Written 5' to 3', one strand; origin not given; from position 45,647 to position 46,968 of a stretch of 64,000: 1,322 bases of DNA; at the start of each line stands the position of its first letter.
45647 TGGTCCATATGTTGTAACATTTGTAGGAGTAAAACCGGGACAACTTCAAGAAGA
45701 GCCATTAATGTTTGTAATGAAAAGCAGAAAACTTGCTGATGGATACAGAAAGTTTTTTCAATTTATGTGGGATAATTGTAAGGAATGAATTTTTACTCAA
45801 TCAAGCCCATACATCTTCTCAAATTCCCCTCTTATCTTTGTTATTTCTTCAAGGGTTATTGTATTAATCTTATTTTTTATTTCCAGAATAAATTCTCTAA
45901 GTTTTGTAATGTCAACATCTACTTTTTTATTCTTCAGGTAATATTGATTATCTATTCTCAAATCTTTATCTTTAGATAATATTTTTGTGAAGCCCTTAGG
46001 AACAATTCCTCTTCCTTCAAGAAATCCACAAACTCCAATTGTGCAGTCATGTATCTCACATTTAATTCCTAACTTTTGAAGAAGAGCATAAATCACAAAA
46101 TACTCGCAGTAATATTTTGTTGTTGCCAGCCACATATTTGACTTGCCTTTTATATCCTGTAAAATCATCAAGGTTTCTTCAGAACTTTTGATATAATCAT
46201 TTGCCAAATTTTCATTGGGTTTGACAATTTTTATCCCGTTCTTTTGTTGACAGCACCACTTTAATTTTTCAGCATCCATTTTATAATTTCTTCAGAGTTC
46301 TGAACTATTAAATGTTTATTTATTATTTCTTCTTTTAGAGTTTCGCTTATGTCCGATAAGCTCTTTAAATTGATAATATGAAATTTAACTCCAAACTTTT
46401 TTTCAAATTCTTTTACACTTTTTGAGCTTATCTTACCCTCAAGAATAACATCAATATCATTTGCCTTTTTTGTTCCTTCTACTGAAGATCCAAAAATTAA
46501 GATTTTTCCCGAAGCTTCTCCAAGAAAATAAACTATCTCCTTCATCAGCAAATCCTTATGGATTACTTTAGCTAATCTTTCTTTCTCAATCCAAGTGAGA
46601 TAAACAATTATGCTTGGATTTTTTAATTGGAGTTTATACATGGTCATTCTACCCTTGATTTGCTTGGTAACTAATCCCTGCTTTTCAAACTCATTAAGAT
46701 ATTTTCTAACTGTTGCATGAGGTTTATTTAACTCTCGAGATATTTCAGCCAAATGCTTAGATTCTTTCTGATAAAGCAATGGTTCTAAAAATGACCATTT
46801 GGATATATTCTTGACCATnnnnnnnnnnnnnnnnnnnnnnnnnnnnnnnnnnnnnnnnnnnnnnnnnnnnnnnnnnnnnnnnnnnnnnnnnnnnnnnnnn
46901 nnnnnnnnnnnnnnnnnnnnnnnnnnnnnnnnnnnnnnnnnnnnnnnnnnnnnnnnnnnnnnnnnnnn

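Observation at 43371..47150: tRNA-Ser-flanked accessory islet with HEPN/MNT, a TrmB regulator and uncharacterised genes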

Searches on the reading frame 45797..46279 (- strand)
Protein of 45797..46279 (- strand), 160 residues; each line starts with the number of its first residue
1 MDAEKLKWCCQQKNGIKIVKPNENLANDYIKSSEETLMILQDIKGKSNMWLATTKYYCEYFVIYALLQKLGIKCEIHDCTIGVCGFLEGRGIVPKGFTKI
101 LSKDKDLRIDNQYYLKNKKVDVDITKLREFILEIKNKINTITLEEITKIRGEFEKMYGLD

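Call 4: search_protein_families(library=pfam, proteins=[window:45797-46279:-], max_evalue=0.1)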
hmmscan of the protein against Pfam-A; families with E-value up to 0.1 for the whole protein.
window:45797-46279:- (160 aa): 0 families

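Call 12: search_protein_families(library=ncbifam, proteins=[window:45797-46279:-], max_evalue=0.1)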
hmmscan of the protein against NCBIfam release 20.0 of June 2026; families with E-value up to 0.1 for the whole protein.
window:45797-46279:- (160 aa): 0 families

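Call 13: search_protein_families(library=padloc, proteins=[window:45797-46279:-], max_evalue=0.1)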
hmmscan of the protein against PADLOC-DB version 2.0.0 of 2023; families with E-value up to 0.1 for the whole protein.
window:45797-46279:- (160 aa): 0 families

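Call 23: find_homologous_proteins(query=window:45797-46279:-)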
Query window:45797-46279:- (160 aa): 963 proteins with E <= 0.001 among 1007 candidates; the best 120 are listed.
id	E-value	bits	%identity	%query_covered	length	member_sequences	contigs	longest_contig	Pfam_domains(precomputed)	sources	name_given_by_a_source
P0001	2.2e-101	354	100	100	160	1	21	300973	-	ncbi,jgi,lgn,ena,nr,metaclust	ncbi:hypothetical protein J4481_00160 [Candidatus Pacearchaeota archaeon]|nr:hypothetical protein [C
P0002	3.3e-74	266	74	98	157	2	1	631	-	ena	-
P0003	2.9e-71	257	72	98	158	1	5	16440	-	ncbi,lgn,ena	ncbi:MAG: hypothetical protein AABX99_03090 [Nanoarchaeota archaeon]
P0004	1.4e-69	251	72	98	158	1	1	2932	-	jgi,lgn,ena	-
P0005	3.2e-68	247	70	98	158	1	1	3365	-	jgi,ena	-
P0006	3.1e-67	243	68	98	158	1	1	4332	-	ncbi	-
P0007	6.8e-67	242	69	96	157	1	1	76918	-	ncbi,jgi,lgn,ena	-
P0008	1.5e-66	241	69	98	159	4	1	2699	-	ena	-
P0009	3.7e-66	240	66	100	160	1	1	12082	-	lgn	-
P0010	2.4e-65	237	67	98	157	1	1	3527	-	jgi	jgi:uncharacterized protein (UPF0332 family)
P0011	2.7e-65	237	68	98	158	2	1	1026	-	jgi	jgi:uncharacterized protein (UPF0332 family)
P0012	2.8e-65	237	64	98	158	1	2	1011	-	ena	-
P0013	4.0e-65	237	67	98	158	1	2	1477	-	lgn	-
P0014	4.4e-65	236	68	98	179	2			-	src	-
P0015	4.8e-65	236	66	98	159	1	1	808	-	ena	-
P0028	2.4e-64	234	65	99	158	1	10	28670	-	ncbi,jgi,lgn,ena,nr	ncbi:hypothetical protein J4468_00350 [Candidatus Woesearchaeota archaeon]|nr:hypothetical protein [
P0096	4.6e-56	207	59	98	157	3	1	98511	-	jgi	jgi:uncharacterized protein (UPF0332 family)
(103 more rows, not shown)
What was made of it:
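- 45797..46279 (-): orf160: HEPN-fold protein of the AF0298/UPF0332 (HEPN-T) type, the predicted RNase toxin partner. The family has more than 960 members (call 23).
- The orf160 family is unusually conserved for a selfish TA module (57-74% identity among the top 120 hits; call 23).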

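Call 27: search_solved_structures(query=A1, max_evalue=10, show_alignments=3)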
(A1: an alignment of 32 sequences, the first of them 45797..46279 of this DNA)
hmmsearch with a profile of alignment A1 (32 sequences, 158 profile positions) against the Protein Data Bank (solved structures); distinct sequences matched with E-value up to 10: 1.
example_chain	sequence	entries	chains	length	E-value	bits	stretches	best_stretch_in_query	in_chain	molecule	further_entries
2hsb_A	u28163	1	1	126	0.13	15.2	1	40-139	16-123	Hypothetical UPF0332 protein AF0298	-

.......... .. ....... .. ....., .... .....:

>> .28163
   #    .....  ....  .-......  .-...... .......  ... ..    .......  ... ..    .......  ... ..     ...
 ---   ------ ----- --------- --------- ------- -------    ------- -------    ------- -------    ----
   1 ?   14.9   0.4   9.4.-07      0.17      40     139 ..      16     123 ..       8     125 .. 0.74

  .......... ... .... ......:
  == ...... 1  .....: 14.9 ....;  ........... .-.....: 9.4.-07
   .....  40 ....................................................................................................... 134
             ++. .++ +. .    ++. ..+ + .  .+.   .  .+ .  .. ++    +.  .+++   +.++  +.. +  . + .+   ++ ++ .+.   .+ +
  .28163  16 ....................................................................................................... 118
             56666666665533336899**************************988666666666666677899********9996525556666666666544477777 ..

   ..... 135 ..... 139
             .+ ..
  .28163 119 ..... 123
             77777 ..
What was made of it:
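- On AF0298-type HEPN-T (UPF0332): The profile alignment to 2HSB pairs EIHDCT with KTHRGT and LRIDNQY with LREESDY (call 27).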

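Call 32: predict_structure(alignment_id=A1)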
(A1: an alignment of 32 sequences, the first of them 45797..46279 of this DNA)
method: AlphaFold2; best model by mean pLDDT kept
length: 160 residues; sequences in the alignment: 32
mean_pLDDT: 93.6   pTM: 0.88
mean pLDDT of the five models: 93.6, 92.9, 92.0, 91.4, 91.2
residues with pLDDT >= 90: 140; 70-90: 15; 50-70: 5; < 50: 0
segments of 3 or more residues with pLDDT < 50: none
pLDDT, mean of each block of 10 residues (from residue 1): 82 92 97 97 92 97 98 94 95 95 97 94 95 97 95 80
secondary structure, 60 per line:
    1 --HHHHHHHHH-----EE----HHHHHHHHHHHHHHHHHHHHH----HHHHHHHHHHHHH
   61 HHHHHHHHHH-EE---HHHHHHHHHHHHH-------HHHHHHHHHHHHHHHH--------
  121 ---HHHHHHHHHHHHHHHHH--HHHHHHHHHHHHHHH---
elements in order: H3-11 H23-43 H48-70 H77-89 H97-112 H124-140 H143-157
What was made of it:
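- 45797..46279 (-): AF2 pLDDT 93.6 (call 32).
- On HEPN superfamily: AF2 model with pLDDT 93.6 (call 32).
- Checked: A confident model (pLDDT 93.6, call 32) matches HEPN structures.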

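Call 33: find_encoding_contigs(protein=P0096, flank=6000, max_places=3)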
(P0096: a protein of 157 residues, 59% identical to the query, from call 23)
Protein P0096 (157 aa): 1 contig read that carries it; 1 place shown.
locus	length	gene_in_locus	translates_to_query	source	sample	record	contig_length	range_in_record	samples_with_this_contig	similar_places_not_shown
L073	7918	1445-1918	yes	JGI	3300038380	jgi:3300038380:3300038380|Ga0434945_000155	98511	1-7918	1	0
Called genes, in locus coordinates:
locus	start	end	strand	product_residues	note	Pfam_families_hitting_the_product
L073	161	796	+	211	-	-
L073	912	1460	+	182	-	PF01909:NTP_transf_2 (weak)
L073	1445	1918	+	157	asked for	-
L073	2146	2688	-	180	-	-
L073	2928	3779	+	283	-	PF00763:THF_DHG_CYH, PF02882:THF_DHG_CYH_C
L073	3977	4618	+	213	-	PF00702:Hydrolase, PF13419:HAD_2, PF13242:Hydrolase_like (weak)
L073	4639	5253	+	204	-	PF00551:Formyl_trans_N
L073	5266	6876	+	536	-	PF02142:MGS, PF01808:AICARFT_IMPCHas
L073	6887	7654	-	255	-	PF03417:AAT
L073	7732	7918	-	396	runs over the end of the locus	PF02778:tRNA_int_endo_N (faint), PF01974:tRNA_int_endo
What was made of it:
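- L073 places the pair beside purine-synthesis genes (call 33).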

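Call 34: find_encoding_contigs(protein=P0028, flank=6000, max_places=3)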
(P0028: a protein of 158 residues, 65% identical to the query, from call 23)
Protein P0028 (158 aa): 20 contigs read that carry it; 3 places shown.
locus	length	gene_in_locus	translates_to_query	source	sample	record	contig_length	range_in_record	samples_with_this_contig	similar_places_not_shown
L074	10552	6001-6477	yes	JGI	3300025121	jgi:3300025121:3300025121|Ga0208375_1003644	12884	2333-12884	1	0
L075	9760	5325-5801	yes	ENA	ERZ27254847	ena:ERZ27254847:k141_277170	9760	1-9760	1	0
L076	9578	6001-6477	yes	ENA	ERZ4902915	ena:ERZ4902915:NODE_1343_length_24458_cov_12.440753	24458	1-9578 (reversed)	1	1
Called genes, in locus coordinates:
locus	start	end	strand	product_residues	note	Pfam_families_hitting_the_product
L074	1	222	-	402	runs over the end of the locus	PF00078:RVT_1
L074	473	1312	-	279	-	-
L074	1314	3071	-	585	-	-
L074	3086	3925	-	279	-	-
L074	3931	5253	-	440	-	PF07728:AAA_5 (weak)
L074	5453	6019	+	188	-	PF18765:Polbeta (weak)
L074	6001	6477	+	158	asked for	-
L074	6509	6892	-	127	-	-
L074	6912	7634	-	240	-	-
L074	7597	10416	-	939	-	PF11617:Cu-binding_MopE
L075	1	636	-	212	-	?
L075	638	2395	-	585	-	-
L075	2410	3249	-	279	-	-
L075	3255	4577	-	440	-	PF07728:AAA_5 (weak)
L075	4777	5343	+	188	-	PF18765:Polbeta (weak)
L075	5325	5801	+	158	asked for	-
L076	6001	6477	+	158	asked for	-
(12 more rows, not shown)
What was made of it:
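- In L074 it sits next to an AAA_5/reverse-transcriptase cluster (call 34).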

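Call 36: fold_search(model_id=the predicted structure, library=pdb)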
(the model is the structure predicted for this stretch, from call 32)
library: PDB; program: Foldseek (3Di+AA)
matches with E <= 10: 234; with E <= 0.001: 0
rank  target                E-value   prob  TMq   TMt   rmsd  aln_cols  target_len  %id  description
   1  2hsb                  3.0e-03  1.00  0.52  0.65   7.1       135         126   13  Crystal structure of a hepn domain containing protein (af_0298) from archaeoglobus fulgidus at 1.95 A resolution (released 2006-08-15)
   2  7ae8_D                7.7e-02  0.95  0.41  0.43   9.3       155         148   12  Crystal structure of HEPN(R102A) toxin (released 2020-12-30)
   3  1ufb_A                1.2e-01  0.98  0.48  0.59   9.7       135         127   15  Crystal structure of TT1696 from Thermus thermophilus HB8 (released 2003-11-28)
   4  7ae8_A                1.4e-01  0.69  0.32  0.33   9.4       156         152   10  Crystal structure of HEPN(R102A) toxin (released 2020-12-30)
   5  6m6w_B                1.6e-01  0.97  0.45  0.52   5.4       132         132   12  Crystal structure the toxin-antitoxin MntA-HpeT mutant-Y104A (released 2020-09-30)
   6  1wol                  2.1e-01  0.87  0.39  0.49   9.2       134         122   17  Crystal Structure of ST0689, an archaeal HEPN homologue (released 2005-11-22)
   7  7ae6_B                2.2e-01  0.66  0.33  0.36   8.9       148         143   10  Crystal structure of di-AMPylated HEPN(R102A) toxin (released 2020-12-30)
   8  6m6w_G                2.3e-01  0.92  0.43  0.51   5.4       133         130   14  Crystal structure the toxin-antitoxin MntA-HpeT mutant-Y104A (released 2020-09-30)
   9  6m6u_H                2.7e-01  0.91  0.42  0.49   5.5       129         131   12  Crystal structure the toxin-antitoxin MntA-HpeT mutant-D39ED41E (released 2020-09-30)
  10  8gjg_A                3.0e-01  0.51  0.26  0.26  16.0       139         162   16  De novo design of high-affinity protein binders to bioactive helical peptides (released 2024-01-10)
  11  7ae8_C                3.0e-01  0.44  0.31  0.34  10.1       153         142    9  Crystal structure of HEPN(R102A) toxin (released 2020-12-30)
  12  5yep_C                3.5e-01  0.85  0.41  0.48   6.0       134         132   14  Crystal structure of SO_3166-SO_3165 from Shewanella oneidensis (released 2018-03-28)
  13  4nqf_B                3.9e-01  0.87  0.49  0.51   8.7       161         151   12  Crystal structure of HEPN domain protein (released 2014-03-26)
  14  7ae9_D                4.3e-01  0.51  0.36  0.40   9.0       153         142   12  Crystal structure of mono-AMPylated HEPN(R46E) toxin in complex with MNT antitoxin (released 2020-12-30)
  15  3o10_A                4.9e-01  0.91  0.51  0.58   8.4       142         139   11  Crystal structure of the HEPN domain from human sacsin (released 2011-03-30)
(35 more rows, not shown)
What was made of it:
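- On HEPN superfamily: Nine of the top ten Foldseek hits are HEPN-fold or MNT-associated HEPN structures (call 36).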

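Call 40: find_related_loci(query=A1, collection=viral_contigs, flank=6000)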
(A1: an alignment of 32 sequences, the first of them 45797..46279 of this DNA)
Query A1 (160 aa) in viral_contigs; peptide patterns used: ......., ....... (x = any residue, [..] = any of these).
128 stretches matched a pattern, but none encodes a relative of the query by tblastn (E <= 1e-3).

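Call 68: search_protein_families(library=phrogs, proteins=[window:45797-46279:-], max_evalue=0.01)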
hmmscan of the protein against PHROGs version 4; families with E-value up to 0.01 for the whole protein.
window:45797-46279:- (160 aa): 0 families

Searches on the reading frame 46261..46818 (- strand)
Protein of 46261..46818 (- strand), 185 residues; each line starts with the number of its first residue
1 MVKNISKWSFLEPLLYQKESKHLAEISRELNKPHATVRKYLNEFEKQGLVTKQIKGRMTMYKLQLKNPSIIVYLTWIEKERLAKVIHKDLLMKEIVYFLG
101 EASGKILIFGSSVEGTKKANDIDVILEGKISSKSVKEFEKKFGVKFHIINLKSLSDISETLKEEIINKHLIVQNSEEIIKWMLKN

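Call 4: search_protein_families(library=pfam, proteins=[window:46261-46818:-], max_evalue=0.1)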
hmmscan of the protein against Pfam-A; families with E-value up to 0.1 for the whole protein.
window:46261-46818:- (185 aa): 20 families
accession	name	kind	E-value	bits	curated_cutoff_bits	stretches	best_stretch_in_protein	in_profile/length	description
PF01978.25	TrmB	-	4.1e-05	23.8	25.6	1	15-62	18-63/68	Sugar-specific transcriptional regulator TrmB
PF09339.16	HTH_IclR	-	0.00015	21.9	22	1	22-52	20-50/52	IclR helix-turn-helix domain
PF01022.26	HTH_5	-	0.00018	21.7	22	1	19-52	14-47/47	Bacterial regulatory protein, arsR family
PF13412.12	HTH_24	-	0.00074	19.5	21.9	1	23-51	20-48/48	Winged helix-turn-helix DNA-binding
PF12802.13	MarR_2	-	0.0023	18.5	27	1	21-53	21-53/61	MarR family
PF08220.18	HTH_DeoR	-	0.0024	18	21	1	14-53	8-47/57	DeoR-like helix-turn-helix domain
PF01909.29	NTP_transf_2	-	0.0058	17.4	21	1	93-159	5-69/93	Nucleotidyltransferase domain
PF01325.25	Fe_dep_repress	-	0.0088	16.7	26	1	24-52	26-54/60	Iron dependent repressor, N-terminal DNA binding domain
PF03965.22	Penicillinase_R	-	0.009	16.8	22.6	1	15-63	12-64/115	Penicillinase repressor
PF09012.17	FeoC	-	0.02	15.5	21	1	15-55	9-49/69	FeoC like transcriptional regulator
PF12840.13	HTH_20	-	0.029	14.8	27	1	23-52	21-50/51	Helix-turn-helix domain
PF24270.1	HTH_Cmi2_C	-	0.045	14.4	27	0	18-53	86-121/125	Cmi2, C-terminal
PF01047.28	MarR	-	0.047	14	24.6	0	14-53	11-50/59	MarR family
PF22979.2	HTH_69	-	0.057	13.8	27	0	24-52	30-58/69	Winged helix-turn-helix domain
PF21214.3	SelB_WH_2nd_bact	-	0.062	13.6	27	0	7-57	8-57/59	Selenocysteine-specific elongation factor, winged helix domain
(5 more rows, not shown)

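Call 12: search_protein_families(library=ncbifam, proteins=[window:46261-46818:-], max_evalue=0.1)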
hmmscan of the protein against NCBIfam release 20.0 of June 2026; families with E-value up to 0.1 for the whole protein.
window:46261-46818:- (185 aa): 13 families
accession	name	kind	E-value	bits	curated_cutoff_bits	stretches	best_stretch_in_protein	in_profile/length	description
TIGR01884.1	cas_HTH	subfamily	0.00018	21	60.2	1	21-59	157-196/202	CRISPR-associated CARF protein Csa3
NF053606.1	Sta1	subfamily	0.0014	18.7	80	1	12-90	27-97/100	Sta1 family transcriptional regulator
NF040939.2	trans_reg_lrs14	equivalog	0.002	18.1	90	1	9-90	25-99/103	Lrs14 family HTH-type transcriptional regulator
NF033789.1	repress_SdpR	subfamily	0.002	18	100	1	17-65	18-66/79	autorepressor SdpR family transcription factor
NF033788.1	HTH_metalloreg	subfamily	0.0033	17.2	55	1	15-66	20-71/77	metalloregulator ArsR/SmtB family transcription factor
NF052319.1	FEKKY_dom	domain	0.02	14.9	26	1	118-180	3-71/80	FEKKY domain-containing protein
NF047752.1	MntA_antitoxin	equivalog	0.021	14.7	60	1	106-176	10-86/106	type VII toxin-antitoxin system MntA family adenylyltransferase antitoxin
NF006811.0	PRK09333.1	equivalog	0.033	13.7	156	1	24-58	85-119/150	30S ribosomal protein S19e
NF053660.1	ORF80_fam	equivalog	0.054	13.4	95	0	16-53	12-49/70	ORF80 family leucine zipper DNA-binding protein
NF003301.0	PRK04301.1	equivalog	0.057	12.6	259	0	55-177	24-145/316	DNA repair and recombination protein RadA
NF033546.1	transpos_IS21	equivalog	0.076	12.5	160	1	17-50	5-35/294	IS21 family transposase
NF041395.1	TranRegLrpA1_Halo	equivalog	0.082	12.9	250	0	22-51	21-50/142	HTH-type transcriptional regulator LrpA1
NF041397.1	TranRegGlpR_Halo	equivalog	0.085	12.5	300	0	17-56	16-55/253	HTH-type transcriptional regulator GlpR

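Call 13: search_protein_families(library=padloc, proteins=[window:46261-46818:-], max_evalue=0.1)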
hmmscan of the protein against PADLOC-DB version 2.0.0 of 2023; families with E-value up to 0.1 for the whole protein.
window:46261-46818:- (185 aa): 18 families
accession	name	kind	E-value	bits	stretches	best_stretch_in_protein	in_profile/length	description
PDLC01044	Csa3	-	5.8e-08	30.9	1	11-61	142-184/194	Type I-A associated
PDLC04368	PDC-M05A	-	8e-08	30.4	1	15-135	23-141/201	-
PDLC01875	CARF3--CARF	-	1.4e-07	29.5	1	15-73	155-212/219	-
PDLC01438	Csa3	-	2e-07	29.4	1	14-124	157-251/305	"CAS-I,CAS-II,CAS-III,CAS-IV,CAS-V,CAS-VI; associated_signaling"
PDLC01434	CasR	-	1.3e-05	23.1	1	14-58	136-179/191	"CAS-I,CAS-II,CAS-III,CAS-IV,CAS-V,CAS-VI; associated_signaling"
PDLC01848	CARF3--CARF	-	2.9e-05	21.8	1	17-54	147-183/197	-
PDLC01879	CARF3--CARF_TM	-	4.5e-05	21.2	1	11-64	162-210/222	-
PDLC01858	CARF3--CARF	-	5.1e-05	21.3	1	19-60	156-197/204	-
PDLC01268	CasR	-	6.6e-05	20.9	1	11-58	130-173/179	"CAS-I,CAS-II,CAS-III,CAS-IV,CAS-V,CAS-VI; associated_signaling"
PDLC01720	Csa3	-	6.8e-05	21.4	1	22-87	47-111/118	Csa3_1_CAS-I-II-III-IV-V-VI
PDLC01850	CARF3--CARF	-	7.7e-05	20.7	1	14-57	153-196/209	-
PDLC04369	PDC-M05A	-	0.00044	17.9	1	16-147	23-153/201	-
PDLC01859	CARF3--CARF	-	0.00071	17.4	1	17-61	161-209/213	-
PDLC03963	SoFic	-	0.0026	15.2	1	18-61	305-349/361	-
PDLC01866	CARF3--CARF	-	0.0032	15.5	1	17-63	150-196/207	-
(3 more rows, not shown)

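Call 15: find_encoding_contigs(protein=window:46261-46818:-, flank=10000)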
Protein window:46261-46818:- (185 aa): 24 contigs read that carry it; 6 places shown.
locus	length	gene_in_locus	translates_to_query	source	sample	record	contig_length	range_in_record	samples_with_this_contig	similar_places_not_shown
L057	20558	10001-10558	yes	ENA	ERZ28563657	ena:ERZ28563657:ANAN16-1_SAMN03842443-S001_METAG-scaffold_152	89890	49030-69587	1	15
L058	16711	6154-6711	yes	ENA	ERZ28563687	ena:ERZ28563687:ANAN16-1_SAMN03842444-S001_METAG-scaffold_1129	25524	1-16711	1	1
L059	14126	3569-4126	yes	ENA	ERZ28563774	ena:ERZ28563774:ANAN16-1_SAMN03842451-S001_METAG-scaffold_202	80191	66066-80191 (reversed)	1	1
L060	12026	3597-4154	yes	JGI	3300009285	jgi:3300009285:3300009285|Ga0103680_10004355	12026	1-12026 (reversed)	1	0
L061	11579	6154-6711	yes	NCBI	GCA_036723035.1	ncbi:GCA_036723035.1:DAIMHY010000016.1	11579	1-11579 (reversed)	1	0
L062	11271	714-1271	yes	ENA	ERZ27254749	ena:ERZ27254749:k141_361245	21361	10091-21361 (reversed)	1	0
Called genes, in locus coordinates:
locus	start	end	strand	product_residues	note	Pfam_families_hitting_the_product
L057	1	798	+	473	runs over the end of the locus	PF02163:Peptidase_M50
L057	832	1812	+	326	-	PF04055:Radical_SAM, PF08608:Wyosine_form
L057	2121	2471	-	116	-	-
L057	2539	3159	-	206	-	-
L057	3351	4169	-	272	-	-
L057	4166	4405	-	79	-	-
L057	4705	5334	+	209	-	PF00687:Ribosomal_L1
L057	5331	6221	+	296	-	PF00466:Ribosomal_L10, PF17777:RL10P_insert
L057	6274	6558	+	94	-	PF00428:Ribosomal_60s (weak)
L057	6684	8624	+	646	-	PF04851:ResIII, PF13307:Helicase_C_2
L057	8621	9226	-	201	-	-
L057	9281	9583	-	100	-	-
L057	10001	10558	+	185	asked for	-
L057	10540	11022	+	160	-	-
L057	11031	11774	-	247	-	PF01978:TrmB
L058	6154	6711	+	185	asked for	-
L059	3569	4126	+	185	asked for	-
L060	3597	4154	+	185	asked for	-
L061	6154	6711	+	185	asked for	-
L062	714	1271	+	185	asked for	-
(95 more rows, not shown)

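Call 29: search_solved_structures(query=window:46261-46818:-, max_evalue=10, show_alignments=2)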
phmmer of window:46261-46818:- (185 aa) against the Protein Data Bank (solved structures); distinct sequences matched with E-value up to 10: 5.
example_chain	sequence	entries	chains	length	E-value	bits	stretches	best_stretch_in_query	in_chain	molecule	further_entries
7fby_A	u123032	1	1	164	0.075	16.2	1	18-62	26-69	Transcriptional regulatory protein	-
6j05_A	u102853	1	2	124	0.093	15.9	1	24-75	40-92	Transcriptional regulator ArsR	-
9w4v_A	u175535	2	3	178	0.094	15.9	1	19-62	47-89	Uncharacterized HTH-type transcriptional regulator PH0140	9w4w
8hkx_S19E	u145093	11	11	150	0.34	14.1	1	16-61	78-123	30S ribosomal protein S19e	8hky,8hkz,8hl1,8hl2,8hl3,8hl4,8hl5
5jc3_A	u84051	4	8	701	0.9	12.7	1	33-74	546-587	Melanoma differentiation associated protein-5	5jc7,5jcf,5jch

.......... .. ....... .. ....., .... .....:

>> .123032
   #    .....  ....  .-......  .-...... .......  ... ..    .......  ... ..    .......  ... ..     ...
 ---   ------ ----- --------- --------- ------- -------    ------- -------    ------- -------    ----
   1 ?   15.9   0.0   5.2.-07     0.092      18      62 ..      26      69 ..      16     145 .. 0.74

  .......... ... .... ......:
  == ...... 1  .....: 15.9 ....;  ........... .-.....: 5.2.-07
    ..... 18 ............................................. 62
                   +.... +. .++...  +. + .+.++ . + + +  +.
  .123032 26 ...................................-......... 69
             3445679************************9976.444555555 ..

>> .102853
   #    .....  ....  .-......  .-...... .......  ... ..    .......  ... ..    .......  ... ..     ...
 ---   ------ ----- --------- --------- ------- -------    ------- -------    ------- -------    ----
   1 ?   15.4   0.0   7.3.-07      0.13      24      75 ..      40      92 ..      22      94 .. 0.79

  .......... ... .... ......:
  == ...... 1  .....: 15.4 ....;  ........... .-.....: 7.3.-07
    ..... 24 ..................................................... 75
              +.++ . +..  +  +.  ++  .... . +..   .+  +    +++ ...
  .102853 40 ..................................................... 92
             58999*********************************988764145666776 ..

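Call 68: search_protein_families(library=phrogs, proteins=[window:46261-46818:-], max_evalue=0.01)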
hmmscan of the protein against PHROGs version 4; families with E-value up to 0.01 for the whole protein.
window:46261-46818:- (185 aa): 3 families
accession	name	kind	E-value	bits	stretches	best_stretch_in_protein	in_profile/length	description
phrog_186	-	DNA, RNA and nucleotide metabolism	7.1e-06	26.9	1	24-168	66-207/308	DnaD-like helicase loader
phrog_12817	-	transcription regulation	0.0003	21.7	1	14-70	81-139/151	transcriptional regulator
phrog_2030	-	transcription regulation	0.0083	16.8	0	14-67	26-78/202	transcriptional regulator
